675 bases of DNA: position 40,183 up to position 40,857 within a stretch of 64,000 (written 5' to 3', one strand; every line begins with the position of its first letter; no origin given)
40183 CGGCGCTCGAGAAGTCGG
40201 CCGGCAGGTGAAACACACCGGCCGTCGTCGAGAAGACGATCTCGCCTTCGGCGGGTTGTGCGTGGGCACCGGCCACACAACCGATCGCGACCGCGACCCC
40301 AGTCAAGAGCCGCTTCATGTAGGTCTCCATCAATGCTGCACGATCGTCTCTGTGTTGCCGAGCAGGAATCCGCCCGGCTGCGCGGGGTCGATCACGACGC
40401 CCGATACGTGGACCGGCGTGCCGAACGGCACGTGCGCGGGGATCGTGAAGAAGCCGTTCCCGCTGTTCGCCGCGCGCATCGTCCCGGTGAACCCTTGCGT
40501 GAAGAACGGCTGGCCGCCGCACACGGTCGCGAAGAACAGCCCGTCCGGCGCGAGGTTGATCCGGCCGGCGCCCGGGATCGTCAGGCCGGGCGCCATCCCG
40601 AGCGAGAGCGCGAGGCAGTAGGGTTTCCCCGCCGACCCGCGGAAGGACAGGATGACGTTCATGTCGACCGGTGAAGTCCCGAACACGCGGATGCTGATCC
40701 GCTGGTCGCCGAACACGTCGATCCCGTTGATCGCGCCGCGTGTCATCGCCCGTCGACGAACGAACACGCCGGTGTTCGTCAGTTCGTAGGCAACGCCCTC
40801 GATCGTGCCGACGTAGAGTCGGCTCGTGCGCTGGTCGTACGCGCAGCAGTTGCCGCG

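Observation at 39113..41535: Near-identical tandem duplicate of a paralog-family gene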

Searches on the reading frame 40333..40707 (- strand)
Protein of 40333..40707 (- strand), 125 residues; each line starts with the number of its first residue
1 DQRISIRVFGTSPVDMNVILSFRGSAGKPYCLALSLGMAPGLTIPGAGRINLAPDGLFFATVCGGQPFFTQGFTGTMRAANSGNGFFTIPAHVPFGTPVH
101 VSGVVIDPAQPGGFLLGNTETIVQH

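Call 55: find_homologous_proteins(query=A4, max_evalue=0.001)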
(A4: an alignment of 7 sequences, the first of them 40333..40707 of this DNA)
Query A4 (7 sequences) (125 aa, profile of the alignment): 4 proteins with E <= 0.001 among 5057 candidates.
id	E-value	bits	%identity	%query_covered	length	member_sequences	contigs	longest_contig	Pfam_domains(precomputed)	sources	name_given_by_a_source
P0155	1.2e-27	115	35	91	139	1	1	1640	-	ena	-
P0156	4.8e-22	97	29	86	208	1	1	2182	PF01839.30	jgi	jgi:hypothetical protein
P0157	9.2e-21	92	34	79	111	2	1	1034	-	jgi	-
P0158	1.0e-6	47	100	4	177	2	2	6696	-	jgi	-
